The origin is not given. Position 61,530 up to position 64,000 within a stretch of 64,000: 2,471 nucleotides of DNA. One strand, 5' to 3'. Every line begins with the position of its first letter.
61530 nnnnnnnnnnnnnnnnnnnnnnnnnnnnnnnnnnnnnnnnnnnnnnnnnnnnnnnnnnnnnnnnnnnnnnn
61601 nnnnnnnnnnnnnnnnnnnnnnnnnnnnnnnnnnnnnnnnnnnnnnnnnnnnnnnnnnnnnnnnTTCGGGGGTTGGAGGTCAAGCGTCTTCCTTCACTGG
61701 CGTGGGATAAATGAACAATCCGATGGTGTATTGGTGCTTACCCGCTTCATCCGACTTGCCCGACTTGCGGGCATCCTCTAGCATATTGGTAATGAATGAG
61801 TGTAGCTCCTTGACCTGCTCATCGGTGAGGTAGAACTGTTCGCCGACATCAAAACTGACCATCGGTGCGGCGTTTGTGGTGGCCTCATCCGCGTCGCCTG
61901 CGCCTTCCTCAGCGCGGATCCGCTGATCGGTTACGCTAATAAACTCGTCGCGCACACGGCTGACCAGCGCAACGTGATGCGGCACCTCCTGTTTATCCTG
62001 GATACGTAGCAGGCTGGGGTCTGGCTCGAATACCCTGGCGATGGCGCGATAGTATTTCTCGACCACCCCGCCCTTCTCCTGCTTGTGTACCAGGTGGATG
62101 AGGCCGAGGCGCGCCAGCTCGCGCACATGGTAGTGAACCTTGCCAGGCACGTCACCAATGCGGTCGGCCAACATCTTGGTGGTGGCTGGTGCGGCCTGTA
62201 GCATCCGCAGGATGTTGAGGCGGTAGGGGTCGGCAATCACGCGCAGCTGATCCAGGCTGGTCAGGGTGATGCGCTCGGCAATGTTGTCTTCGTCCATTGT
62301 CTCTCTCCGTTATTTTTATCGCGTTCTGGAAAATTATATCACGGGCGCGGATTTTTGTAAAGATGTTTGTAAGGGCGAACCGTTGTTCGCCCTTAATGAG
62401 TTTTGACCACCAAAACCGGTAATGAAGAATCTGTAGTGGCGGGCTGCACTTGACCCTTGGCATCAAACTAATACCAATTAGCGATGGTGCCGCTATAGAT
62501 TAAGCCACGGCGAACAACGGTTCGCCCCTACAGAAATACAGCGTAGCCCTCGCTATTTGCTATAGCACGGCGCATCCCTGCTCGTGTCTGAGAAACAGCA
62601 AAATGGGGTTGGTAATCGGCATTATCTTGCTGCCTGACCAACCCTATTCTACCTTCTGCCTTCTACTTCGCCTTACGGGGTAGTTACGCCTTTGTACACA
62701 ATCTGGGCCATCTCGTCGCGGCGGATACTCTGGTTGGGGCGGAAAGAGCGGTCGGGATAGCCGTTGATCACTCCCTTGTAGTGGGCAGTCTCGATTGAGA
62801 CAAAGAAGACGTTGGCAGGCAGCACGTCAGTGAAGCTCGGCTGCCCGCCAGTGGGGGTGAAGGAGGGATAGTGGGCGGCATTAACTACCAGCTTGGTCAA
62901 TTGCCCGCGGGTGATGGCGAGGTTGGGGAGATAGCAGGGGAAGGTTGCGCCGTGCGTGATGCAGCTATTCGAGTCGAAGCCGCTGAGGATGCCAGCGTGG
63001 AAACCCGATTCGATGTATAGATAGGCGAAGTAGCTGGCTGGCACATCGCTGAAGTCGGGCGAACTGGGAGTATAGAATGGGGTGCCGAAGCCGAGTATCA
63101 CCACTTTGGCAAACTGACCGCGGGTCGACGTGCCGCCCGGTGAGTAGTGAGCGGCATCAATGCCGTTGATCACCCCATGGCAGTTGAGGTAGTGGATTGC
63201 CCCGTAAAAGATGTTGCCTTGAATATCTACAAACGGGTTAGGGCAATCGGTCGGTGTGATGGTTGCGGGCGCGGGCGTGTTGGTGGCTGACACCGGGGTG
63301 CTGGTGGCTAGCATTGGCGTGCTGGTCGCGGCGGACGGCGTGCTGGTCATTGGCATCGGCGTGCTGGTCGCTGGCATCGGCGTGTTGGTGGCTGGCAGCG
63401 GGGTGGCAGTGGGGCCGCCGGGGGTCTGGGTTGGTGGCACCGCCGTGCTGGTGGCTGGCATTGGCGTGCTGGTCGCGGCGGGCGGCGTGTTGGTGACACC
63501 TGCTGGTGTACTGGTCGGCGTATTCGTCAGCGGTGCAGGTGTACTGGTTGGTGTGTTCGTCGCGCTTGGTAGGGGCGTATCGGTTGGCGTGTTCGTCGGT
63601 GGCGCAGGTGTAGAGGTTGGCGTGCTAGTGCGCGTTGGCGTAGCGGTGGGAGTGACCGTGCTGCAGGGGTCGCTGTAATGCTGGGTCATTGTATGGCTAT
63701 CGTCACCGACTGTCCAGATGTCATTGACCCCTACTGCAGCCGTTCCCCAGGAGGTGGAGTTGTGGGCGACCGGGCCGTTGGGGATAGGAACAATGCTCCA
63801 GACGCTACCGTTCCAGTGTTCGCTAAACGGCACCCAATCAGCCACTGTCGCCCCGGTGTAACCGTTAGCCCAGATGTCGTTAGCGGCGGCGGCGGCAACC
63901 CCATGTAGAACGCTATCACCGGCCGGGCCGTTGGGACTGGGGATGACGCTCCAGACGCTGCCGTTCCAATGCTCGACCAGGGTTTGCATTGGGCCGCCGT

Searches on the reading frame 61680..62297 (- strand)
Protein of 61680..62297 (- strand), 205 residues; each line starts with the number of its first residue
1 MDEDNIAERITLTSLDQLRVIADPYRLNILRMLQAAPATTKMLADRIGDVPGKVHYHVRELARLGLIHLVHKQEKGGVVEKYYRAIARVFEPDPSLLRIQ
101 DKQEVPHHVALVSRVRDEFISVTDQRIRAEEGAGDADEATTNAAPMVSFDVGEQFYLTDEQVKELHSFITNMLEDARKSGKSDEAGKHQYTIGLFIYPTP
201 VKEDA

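Call 62: search_protein_families(library=pfam, proteins=[window:61680-62297:-], max_evalue=0.00001)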
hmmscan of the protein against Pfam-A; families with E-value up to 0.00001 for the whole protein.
window:61680-62297:- (205 aa): 2 families
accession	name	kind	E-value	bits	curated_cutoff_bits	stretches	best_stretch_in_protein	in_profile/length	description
PF12840.13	HTH_20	-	9e-11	42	27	1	21-70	1-51/51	Helix-turn-helix domain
PF25212.1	HVO_A0114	-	4.4e-07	30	27.6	1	7-78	5-77/84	HVO_A0114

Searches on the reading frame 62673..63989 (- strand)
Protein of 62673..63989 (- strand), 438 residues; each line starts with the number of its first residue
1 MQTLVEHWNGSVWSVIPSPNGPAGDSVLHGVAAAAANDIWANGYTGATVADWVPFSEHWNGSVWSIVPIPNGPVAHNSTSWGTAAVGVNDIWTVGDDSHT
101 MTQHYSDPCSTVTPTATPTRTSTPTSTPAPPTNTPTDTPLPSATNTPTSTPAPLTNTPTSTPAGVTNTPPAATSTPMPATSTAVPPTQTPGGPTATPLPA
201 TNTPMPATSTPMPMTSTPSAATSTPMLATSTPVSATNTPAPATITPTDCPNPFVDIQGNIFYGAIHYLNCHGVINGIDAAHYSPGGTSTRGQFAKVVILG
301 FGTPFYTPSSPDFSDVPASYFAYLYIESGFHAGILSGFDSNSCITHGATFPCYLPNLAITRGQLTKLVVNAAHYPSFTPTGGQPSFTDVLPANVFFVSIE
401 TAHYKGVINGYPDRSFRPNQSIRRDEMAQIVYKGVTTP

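Call 62: search_protein_families(library=pfam, proteins=[window:62673-63989:-], max_evalue=0.00001)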
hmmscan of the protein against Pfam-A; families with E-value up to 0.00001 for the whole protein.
window:62673-63989:- (438 aa): 1 family
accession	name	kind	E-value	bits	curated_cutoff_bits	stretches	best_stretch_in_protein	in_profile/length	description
PF00395.25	SLH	-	6.9e-18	64.8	20.8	1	399-428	15-44/44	S-layer homology domain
